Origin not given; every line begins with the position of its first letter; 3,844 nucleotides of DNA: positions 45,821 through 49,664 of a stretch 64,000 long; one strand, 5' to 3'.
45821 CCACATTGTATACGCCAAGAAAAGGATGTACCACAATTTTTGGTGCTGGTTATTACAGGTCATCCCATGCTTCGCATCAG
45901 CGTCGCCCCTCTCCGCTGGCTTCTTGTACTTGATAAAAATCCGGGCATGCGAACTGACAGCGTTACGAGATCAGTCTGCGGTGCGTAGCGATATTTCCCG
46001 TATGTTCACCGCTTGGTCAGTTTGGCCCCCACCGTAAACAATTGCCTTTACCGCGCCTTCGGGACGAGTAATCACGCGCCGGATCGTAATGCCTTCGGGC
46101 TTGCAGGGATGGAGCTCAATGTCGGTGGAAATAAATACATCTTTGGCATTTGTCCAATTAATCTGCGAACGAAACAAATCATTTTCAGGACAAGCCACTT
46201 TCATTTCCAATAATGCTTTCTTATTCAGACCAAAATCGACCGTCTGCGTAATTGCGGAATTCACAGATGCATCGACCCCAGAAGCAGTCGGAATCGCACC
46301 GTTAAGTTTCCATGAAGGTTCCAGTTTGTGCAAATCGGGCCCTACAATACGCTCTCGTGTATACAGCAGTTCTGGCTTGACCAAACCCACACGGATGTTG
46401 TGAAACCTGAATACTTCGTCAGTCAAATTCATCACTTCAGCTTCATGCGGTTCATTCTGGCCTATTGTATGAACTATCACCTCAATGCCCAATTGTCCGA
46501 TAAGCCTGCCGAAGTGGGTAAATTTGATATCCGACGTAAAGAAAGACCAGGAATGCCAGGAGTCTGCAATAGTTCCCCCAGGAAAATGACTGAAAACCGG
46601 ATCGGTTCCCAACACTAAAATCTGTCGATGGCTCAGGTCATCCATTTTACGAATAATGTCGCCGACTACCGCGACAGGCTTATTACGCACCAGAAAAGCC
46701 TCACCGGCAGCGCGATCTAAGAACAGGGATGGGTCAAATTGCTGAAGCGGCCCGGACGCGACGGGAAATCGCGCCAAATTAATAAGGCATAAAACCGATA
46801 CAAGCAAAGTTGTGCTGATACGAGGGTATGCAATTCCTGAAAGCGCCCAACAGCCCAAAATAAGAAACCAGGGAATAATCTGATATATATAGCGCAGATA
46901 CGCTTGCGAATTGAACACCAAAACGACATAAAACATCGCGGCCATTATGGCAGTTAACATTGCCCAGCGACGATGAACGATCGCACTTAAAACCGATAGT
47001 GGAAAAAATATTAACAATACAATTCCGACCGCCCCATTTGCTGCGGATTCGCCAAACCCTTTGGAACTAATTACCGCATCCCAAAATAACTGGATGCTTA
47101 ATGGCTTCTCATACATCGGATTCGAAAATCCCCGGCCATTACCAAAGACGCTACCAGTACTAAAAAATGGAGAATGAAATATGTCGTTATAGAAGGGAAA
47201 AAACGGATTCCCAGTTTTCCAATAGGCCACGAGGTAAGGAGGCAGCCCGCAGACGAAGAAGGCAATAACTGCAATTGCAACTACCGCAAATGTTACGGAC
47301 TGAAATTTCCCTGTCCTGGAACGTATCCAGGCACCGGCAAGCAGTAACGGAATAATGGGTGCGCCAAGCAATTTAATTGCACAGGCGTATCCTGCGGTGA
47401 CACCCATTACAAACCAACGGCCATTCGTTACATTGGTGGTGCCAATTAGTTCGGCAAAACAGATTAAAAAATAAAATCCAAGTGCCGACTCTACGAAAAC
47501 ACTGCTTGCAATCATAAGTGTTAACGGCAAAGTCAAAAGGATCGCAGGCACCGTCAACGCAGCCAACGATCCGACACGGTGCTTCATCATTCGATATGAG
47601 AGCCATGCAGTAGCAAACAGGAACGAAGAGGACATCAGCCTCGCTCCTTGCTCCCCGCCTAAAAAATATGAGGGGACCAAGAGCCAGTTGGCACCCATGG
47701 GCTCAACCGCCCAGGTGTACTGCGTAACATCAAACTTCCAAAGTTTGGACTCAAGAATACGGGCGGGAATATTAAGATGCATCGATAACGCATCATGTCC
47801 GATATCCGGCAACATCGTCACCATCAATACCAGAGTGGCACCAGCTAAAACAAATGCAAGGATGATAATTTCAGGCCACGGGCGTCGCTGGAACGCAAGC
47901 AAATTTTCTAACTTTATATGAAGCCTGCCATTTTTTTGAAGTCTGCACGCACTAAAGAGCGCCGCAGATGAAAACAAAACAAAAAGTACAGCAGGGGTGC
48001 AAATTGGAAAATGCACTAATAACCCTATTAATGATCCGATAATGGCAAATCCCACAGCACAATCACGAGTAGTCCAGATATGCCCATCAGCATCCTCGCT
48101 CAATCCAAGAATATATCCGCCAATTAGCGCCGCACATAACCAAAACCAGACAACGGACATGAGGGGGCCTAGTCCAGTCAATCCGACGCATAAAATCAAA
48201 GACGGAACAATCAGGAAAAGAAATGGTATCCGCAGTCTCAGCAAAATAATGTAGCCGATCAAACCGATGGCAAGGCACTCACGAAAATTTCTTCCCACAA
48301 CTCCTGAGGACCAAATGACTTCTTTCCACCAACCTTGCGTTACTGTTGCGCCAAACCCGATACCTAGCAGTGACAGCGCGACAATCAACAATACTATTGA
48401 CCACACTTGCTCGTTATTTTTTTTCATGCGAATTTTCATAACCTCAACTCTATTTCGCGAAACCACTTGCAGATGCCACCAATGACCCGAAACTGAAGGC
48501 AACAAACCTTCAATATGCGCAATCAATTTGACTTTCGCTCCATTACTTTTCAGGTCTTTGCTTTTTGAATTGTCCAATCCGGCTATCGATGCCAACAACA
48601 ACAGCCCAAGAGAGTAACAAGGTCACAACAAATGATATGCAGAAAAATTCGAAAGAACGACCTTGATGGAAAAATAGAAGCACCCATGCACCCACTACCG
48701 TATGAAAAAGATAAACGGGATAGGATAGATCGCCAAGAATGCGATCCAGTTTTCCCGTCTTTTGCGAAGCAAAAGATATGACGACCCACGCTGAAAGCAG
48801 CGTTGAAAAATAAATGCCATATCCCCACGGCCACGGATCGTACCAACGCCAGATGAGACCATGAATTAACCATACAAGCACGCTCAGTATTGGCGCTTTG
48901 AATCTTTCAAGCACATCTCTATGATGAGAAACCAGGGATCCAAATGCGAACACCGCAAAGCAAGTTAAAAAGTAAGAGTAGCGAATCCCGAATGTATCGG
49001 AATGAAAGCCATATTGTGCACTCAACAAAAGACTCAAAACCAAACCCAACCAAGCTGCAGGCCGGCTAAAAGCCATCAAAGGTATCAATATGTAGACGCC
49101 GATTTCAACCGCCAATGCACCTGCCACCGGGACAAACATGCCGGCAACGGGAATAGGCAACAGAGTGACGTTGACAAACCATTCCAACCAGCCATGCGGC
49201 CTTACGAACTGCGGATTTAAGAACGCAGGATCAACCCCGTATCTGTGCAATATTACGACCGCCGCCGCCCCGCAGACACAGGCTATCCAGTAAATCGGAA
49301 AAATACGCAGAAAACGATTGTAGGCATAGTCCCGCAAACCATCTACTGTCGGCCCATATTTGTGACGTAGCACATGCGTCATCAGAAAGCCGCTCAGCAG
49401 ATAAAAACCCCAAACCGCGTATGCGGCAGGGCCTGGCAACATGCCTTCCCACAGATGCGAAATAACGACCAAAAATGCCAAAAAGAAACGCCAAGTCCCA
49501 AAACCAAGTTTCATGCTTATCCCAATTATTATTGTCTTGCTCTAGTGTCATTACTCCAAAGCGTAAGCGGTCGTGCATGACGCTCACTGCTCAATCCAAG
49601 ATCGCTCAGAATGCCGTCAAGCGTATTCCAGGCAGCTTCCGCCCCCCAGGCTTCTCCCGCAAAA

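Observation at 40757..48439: GtrA, methyltransferase, SDR, GMC flavoenzyme, unknown protein, polyprenyl-P GT2 and a giant GT-C: a proteobacterial analogue of the mycobacterial GtrA-DprE1-DprE2-AftA locus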

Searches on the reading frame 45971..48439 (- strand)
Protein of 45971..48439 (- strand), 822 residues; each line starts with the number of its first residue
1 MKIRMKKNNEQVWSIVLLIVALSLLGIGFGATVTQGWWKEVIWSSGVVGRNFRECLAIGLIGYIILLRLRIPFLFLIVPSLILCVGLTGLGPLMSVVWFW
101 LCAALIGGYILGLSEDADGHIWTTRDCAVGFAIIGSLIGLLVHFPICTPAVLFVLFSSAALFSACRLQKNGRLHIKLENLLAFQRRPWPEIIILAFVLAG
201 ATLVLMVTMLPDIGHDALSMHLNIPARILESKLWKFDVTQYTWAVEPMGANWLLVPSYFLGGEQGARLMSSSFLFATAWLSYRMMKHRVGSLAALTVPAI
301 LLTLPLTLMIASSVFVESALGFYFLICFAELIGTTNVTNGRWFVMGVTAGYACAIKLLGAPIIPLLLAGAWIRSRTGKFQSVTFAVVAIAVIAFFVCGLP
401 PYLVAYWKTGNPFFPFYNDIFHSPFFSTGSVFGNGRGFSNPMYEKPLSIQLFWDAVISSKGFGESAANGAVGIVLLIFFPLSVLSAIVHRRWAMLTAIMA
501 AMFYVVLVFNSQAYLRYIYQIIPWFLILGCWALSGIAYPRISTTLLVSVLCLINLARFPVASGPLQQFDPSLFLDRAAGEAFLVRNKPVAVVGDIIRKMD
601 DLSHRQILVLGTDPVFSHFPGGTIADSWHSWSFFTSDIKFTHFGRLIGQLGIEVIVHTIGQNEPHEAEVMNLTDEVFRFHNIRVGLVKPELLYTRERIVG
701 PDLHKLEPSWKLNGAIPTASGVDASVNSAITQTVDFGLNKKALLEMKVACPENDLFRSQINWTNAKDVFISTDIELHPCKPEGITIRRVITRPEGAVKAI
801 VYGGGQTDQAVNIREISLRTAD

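Call 3: search_protein_families(library=pfam, proteins=[window:45971-48439:-], max_evalue=0.01)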
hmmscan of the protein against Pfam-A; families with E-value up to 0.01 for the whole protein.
window:45971-48439:- (822 aa): 0 families

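Call 4: search_protein_families(library=ncbifam, proteins=[window:45971-48439:-], max_evalue=0.01)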
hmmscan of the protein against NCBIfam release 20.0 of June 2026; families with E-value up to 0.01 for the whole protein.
window:45971-48439:- (822 aa): 0 families

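Call 23: search_protein_families(library=pfam, proteins=[window:45971-48439:-], max_evalue=1)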
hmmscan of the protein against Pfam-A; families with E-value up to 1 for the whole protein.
window:45971-48439:- (822 aa): 0 families

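Call 29: find_homologous_proteins(query=window:45971-48439:-, max_evalue=0.001)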
Query window:45971-48439:- (822 aa): 14 proteins with E <= 0.001 among 8000 candidates.
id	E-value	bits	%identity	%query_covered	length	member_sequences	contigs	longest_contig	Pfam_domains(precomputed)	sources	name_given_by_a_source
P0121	0.0e+0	1868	100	100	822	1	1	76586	-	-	-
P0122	0.0e+0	1069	57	98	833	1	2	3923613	-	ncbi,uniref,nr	ncbi:glycosyltransferase family 39 protein [Herbaspirillum sp. RTI4]|uniref:glycosyltransferase fami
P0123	1.1e-283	962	53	98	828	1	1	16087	-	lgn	-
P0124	4.6e-259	880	48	98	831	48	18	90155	-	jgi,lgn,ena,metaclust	metaclust:\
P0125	1.1e-241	823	45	99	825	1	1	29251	-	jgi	jgi:Dolichyl-phosphate-mannose-protein mannosyltransferase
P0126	3.4e-233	795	44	98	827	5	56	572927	PF13231.13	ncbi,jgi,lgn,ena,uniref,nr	ncbi:glycosyltransferase family 39 protein [Herbaspirillum sp.]|jgi:hypothetical protein|uniref:glyc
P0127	6.1e-233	794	44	100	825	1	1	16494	-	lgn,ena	-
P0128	3.6e-214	732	43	96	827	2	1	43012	-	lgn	-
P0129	9.7e-197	674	42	98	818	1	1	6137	-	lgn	-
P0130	1.7e-191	657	45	84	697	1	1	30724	-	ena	-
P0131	2.3e-184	633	43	84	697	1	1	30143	-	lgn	-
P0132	7.3e-178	612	45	72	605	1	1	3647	-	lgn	-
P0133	1.0e-17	82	26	54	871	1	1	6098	PF02366.25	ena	-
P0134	4.8e-17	80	31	31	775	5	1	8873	-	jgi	-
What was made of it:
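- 45971..48439 (-): GT-C-fold glycosyltransferase of 822 aa, proposed to transfer the sugar from the lipid donor in the periplasm. It has a polytopic membrane domain (about residues 1-565) and a C-terminal beta-sandwich domain that resembles carbohydrate-binding modules (about residues 660-822). NCBI names the homologues 'glycosyltransferase family 39' (call 29).
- On Gtr-type three-component periplasmic glycosylation system: NCBI names homologues GT39 (call 29).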

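Call 30: find_encoding_contigs(protein=P0122, flank=10000, max_places=1)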
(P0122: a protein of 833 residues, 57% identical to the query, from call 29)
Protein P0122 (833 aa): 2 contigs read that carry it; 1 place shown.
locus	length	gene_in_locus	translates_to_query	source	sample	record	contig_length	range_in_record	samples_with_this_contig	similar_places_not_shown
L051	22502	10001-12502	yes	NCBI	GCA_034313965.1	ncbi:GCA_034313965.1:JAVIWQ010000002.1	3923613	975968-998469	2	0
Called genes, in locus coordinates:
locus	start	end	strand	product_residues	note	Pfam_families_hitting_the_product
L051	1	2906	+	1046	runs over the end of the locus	PF13489:Methyltransf_23, PF08241:Methyltransf_11, PF08242:Methyltransf_12, PF13649:Methyltransf_25, PF13847:Methyltransf_31, PF00535:Glycos_transf_2, PF10111:Glyco_tranf_2_2, PF13641:Glyco_tranf_2_3, +3 more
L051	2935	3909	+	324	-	PF01757:Acyl_transf_3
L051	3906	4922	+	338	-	PF00535:Glycos_transf_2, PF13641:Glyco_tranf_2_3 (weak)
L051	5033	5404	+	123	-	PF04138:GtrA_DPMS_TM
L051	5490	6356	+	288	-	PF13527:Acetyltransf_9, PF00583:Acetyltransf_1 (weak)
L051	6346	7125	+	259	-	PF02585:PIG-L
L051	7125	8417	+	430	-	PF01370:Epimerase, PF04321:RmlD_sub_bind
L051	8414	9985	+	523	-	PF01266:DAO (faint), PF07992:Pyr_redox_2, PF05199:GMC_oxred_C (weak)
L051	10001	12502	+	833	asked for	-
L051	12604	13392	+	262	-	PF08241:Methyltransf_11, PF13649:Methyltransf_25 (faint)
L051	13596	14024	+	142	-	PF04138:GtrA_DPMS_TM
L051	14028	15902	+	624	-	-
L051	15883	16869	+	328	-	PF01073:3Beta_HSD, PF01370:Epimerase, PF02719:Polysacc_synt_2 (weak), PF04321:RmlD_sub_bind, PF05368:NmrA, PF16363:GDP_Man_Dehyd, PF13460:NAD_binding_10, PF07993:NAD_binding_4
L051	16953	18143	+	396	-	PF01075:Glyco_transf_9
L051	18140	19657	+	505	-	PF05199:GMC_oxred_C (weak)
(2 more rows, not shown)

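Call 47: predict_structure(alignment_id=A2)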
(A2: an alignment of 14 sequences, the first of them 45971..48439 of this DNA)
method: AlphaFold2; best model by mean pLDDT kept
length: 822 residues; sequences in the alignment: 14
mean_pLDDT: 75.3   pTM: 0.70
mean pLDDT of the five models: 75.3, 74.9, 73.0, 72.7, 72.0
residues with pLDDT >= 90: 209; 70-90: 350; 50-70: 137; < 50: 126
segments of 3 or more residues with pLDDT < 50: 1-5, 213-246, 415-445, 461-470, 560-562, 586-592, 611-641
pLDDT, mean of each block of 10 residues (from residue 1): 47 87 85 62 60 86 93 86 80 92 93 66 88 89 70 91 88 68 85 94 84 43 36 39 51 80 82 94 88 91 84 81 94 82 93 82 87 88 91 90 63 44 37 37 52 60 42 73 87 86 81 71 90 84 90 73 58 70 50 57 63 37 33 35 67 70 69 79 79 88 89 90 92 87 91 88 91 90 89 90 89 93 75
secondary structure, 60 per line:
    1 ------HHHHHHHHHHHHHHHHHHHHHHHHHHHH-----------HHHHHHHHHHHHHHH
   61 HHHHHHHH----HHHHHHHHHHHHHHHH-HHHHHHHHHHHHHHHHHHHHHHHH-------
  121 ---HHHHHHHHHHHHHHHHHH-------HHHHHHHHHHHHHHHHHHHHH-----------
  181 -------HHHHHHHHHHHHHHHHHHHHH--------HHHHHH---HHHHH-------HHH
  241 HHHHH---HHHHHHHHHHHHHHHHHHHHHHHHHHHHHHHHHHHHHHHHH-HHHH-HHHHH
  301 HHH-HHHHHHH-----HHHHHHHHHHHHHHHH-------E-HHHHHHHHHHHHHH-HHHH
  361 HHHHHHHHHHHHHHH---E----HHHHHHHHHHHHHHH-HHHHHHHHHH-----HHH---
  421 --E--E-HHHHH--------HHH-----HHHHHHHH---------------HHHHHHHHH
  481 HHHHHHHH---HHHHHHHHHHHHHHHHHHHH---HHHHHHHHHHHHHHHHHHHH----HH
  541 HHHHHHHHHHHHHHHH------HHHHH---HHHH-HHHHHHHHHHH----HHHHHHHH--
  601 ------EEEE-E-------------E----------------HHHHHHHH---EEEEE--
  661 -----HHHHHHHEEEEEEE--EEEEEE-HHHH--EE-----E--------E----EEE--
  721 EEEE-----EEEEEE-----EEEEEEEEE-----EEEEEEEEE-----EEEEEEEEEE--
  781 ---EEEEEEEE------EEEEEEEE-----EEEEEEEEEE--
elements in order (helices of 4 or more, strands of 3 or more residues): H7-34 H46-68 H73-88 H90-113 H124-141 H149-169 H188-208 H217-222 H226-230 H238-245 H249-289 H291-294 H296-303 H305-311 H317-332 H342-355 H357-375 H384-398 H400-409 H428-432 H449-456 H472-488 H492-511 H515-534 H539-556 H563-567 H571-574 H576-586 H591-598 E607-610 H643-650 E654-658 H666-672 E673-679 E682-687 H689-692 E716-718 E721-724 E730-735 E741-749 E755-763 E769-778 E784-791 E798-805 E811-820
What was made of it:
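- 45971..48439 (-): AF2 model has pLDDT 75 and pTM 0.70 (call 47).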

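Call 51: fold_search(model_id=the predicted structure, library=pdb)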
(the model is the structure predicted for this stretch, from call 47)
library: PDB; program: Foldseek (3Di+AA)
matches with E <= 10: 1181; with E <= 0.001: 10
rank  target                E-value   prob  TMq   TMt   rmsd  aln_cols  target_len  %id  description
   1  2zew_B                9.0e-05  1.00  0.13  0.60   4.5       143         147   12  Family 16 Cabohydrate Binding Domain Module 1 (released 2008-03-04)
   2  5f15                  1.2e-04  1.00  0.35  0.51   9.5       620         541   16  Crystal Structure of ArnT from Cupriavidus metallidurans bound to Undecaprenyl phosphate (released 2016-02-17)
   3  2zey_A                2.7e-04  1.00  0.13  0.61   4.6       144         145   12  Family 16 carbohydrate binding module (released 2008-03-04)
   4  5ezm                  2.9e-04  1.00  0.39  0.57   7.0       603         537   14  Crystal Structure of ArnT from Cupriavidus metallidurans in the apo state (released 2016-02-17)
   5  2zew_A                3.0e-04  1.00  0.13  0.62   4.4       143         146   12  Family 16 Cabohydrate Binding Domain Module 1 (released 2008-03-04)
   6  3oea_A                3.0e-04  1.00  0.11  0.51   7.4       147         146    9  Crystal structure of the Q121E mutants of C.polysaccharolyticus CBM16-1 bound to cellopentaose (released 2010-08-25)
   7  3oeb_A                3.3e-04  1.00  0.11  0.51   7.5       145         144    9  Crystal structure of the Q121E mutant of C.polysaccharolyticus CBM16-1 bound to mannopentaose (released 2010-08-25)
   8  2zex_B                3.4e-04  1.00  0.13  0.60   4.6       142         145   13  Family 16 carbohydrate binding module (released 2008-03-04)
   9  2zex_A                3.9e-04  1.00  0.13  0.59   4.8       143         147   12  Family 16 carbohydrate binding module (released 2008-03-04)
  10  2zey_B                7.6e-04  1.00  0.13  0.61   4.4       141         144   12  Family 16 carbohydrate binding module (released 2008-03-04)
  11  2zez_C                1.1e-03  1.00  0.13  0.62   4.6       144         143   13  Family 16 Carbohydrate Binding Module-2 (released 2008-03-25)
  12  5w6h_A                1.1e-03  1.00  0.13  0.15   5.2       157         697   12  Crystal structure of Bacteriophage CBA120 tailspike protein 4 enzymatically active domain (TSP4dN, orf213) (released 2018-10-24)
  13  8xmz_A                1.2e-03  1.00  0.11  0.48   6.7       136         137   11  Crystal structure of a novel porphyran-binding carbohydrate binding module (released 2024-01-17)
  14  6wbx                  1.2e-03  1.00  0.28  0.20  23.4       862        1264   12  Single-Particle Cryo-EM Structure of Arabinofuranosyltransferase AftD from Mycobacteria, Mutant R1389S Class 1 (released 2020-05-13)
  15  7xyc_A                1.4e-03  1.00  0.13  0.17   6.0       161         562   12  CryoEM structure of Klebsiella phage Kp7 type II tail fiber gp52 in vitro (released 2023-06-07)
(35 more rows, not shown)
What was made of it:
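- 45971..48439 (-): It matches the tail to CBM16, CBM4 and CBM22 modules (call 51).
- On Gtr-type three-component periplasmic glycosylation system: Foldseek matches ArnT, AftD and AglB (call 51).
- Closest known: Mycobacterial Rv3789. Different: The window's GT-C is ArnT/PMT-like with a CBM-like tail (call 51).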

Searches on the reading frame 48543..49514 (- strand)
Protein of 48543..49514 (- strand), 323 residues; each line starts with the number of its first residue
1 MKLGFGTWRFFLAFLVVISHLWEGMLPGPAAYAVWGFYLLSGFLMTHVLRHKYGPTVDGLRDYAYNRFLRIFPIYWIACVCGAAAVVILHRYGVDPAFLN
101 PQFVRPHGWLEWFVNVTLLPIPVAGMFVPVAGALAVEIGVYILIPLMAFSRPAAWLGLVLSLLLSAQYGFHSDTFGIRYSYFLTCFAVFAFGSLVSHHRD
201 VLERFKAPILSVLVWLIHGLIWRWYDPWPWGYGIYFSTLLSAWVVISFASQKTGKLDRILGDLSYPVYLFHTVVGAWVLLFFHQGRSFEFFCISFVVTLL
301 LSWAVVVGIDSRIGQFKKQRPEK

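Call 3: search_protein_families(library=pfam, proteins=[window:48543-49514:-], max_evalue=0.01)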
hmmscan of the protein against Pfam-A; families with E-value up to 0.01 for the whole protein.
window:48543-49514:- (323 aa): 1 family
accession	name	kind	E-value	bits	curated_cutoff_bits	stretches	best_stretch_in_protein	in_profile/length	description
PF01757.29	Acyl_transf_3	-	8.5e-13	48.5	31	1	8-306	7-325/326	Acyltransferase domain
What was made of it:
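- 48543..49514 (-): Acyltransferase-3 family membrane protein. It is a probable O-acetyltransferase for the same glycan, co-located with the module. PF01757 at 8.5e-13 (call 3).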

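Call 4: search_protein_families(library=ncbifam, proteins=[window:48543-49514:-], max_evalue=0.01)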
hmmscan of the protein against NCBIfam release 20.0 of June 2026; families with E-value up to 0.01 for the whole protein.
window:48543-49514:- (323 aa): 0 families
